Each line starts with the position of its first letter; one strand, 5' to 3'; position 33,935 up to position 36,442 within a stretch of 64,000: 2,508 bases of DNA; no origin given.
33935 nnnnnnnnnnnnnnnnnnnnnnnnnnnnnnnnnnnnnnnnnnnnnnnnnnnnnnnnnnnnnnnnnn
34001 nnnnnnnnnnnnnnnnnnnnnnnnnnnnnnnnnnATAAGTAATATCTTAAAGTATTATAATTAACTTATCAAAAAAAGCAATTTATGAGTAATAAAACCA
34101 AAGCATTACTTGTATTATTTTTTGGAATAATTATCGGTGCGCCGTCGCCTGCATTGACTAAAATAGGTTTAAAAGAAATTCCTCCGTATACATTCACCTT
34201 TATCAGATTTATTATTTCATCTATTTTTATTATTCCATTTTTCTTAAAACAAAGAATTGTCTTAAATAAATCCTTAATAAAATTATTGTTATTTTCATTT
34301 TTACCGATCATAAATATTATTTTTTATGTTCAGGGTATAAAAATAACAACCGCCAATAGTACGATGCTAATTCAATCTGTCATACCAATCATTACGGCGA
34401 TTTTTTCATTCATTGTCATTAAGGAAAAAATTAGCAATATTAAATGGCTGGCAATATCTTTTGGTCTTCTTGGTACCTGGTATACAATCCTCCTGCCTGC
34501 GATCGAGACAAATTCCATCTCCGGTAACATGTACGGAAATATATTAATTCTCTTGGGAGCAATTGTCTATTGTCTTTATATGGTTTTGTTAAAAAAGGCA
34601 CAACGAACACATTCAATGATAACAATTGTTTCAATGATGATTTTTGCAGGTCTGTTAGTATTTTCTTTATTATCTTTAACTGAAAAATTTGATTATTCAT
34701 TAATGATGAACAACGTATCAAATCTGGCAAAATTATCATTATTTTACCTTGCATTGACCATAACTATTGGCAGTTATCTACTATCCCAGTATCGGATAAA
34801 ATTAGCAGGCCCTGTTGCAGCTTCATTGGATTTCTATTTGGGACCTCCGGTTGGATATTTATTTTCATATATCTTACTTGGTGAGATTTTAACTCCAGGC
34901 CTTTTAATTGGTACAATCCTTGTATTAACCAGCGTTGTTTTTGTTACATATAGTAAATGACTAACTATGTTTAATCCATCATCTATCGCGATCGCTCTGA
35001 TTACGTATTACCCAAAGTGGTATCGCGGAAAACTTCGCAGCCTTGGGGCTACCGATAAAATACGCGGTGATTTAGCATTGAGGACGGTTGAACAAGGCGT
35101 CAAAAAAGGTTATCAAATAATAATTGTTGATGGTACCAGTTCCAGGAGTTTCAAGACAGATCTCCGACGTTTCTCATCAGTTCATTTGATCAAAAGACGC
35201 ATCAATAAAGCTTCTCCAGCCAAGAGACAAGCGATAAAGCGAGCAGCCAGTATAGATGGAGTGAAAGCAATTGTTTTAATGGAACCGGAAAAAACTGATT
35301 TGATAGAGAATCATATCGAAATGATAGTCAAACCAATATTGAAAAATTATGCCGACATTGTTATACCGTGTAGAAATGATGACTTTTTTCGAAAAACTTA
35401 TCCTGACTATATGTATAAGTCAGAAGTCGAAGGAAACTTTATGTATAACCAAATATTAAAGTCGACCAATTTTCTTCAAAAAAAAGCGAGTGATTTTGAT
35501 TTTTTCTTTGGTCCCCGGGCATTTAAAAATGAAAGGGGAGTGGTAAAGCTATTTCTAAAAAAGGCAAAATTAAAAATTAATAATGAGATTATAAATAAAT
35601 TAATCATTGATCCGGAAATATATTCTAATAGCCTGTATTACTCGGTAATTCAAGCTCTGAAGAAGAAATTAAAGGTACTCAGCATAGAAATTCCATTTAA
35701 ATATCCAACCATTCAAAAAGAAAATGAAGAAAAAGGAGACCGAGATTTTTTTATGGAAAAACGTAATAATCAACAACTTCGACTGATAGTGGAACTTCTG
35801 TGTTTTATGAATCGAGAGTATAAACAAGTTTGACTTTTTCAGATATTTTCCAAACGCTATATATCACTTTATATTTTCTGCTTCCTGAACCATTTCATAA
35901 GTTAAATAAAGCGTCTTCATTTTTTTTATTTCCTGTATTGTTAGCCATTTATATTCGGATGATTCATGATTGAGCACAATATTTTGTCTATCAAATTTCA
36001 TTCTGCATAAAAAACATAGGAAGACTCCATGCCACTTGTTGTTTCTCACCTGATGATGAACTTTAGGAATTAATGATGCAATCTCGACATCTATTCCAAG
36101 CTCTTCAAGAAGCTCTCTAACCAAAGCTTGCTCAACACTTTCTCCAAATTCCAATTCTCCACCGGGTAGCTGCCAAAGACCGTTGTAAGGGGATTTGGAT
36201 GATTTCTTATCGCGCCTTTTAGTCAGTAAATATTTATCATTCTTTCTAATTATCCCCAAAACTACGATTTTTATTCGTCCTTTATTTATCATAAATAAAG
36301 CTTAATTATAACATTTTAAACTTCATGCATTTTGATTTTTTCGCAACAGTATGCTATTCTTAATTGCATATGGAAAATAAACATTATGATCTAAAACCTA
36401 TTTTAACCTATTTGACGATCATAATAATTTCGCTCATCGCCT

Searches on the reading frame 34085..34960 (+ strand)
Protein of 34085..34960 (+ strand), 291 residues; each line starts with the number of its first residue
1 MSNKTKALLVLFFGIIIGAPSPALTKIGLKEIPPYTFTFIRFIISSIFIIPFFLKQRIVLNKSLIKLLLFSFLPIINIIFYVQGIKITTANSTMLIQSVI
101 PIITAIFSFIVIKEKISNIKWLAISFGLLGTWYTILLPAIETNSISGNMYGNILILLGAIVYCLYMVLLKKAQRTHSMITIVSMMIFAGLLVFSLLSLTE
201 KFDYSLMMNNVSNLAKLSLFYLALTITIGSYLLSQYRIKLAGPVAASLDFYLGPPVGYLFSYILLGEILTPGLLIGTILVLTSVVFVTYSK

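Call 47: search_protein_families(library=pfam, proteins=[window:34085-34960:+], max_evalue=0.001)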
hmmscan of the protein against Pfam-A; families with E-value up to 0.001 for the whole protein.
window:34085-34960:+ (291 aa): 1 family
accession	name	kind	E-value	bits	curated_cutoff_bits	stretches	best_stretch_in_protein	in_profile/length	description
PF00892.27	EamA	-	1.5e-33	116.4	28.2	2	7-134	3-133/135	EamA-like transporter family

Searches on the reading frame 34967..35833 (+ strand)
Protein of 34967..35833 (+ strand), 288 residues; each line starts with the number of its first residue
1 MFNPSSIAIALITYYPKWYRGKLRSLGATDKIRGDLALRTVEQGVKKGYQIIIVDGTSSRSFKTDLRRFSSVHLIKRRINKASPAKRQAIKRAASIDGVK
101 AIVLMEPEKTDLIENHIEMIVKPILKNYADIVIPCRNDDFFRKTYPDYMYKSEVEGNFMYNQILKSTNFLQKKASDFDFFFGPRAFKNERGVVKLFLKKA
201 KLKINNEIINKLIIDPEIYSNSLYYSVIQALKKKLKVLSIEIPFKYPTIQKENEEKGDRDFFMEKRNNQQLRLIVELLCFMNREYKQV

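Call 6: search_protein_families(library=pfam, proteins=[window:34967-35833:+], max_evalue=0.1)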
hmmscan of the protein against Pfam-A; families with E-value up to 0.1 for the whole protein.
window:34967-35833:+ (288 aa): 2 families
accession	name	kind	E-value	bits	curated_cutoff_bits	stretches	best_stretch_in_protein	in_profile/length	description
PF00535.33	Glycos_transf_2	-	0.00083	19.8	23.3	1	46-150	25-129/168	Glycosyl transferase family 2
PF17025.10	DUF5099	-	0.044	14.8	27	1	79-154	12-81/108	Domain of unknown function (DUF5099)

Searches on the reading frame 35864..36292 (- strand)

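Call 6: search_protein_families(library=pfam, proteins=[window:35864-36292:-], max_evalue=0.1)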
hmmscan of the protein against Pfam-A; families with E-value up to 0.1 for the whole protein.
window:35864-36292:- (142 aa): 3 families
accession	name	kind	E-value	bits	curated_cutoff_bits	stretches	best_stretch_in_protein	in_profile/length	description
PF00293.34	NUDIX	-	4.5e-21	75.7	21.1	1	10-124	7-119/134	NUDIX domain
PF14815.12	NUDIX_4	-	1.8e-13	50.7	35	1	11-125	2-101/113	NUDIX domain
PF22327.2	Nudt16-like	-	0.0017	18.7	27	1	37-84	32-80/161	U8 snoRNA-decapping enzyme-like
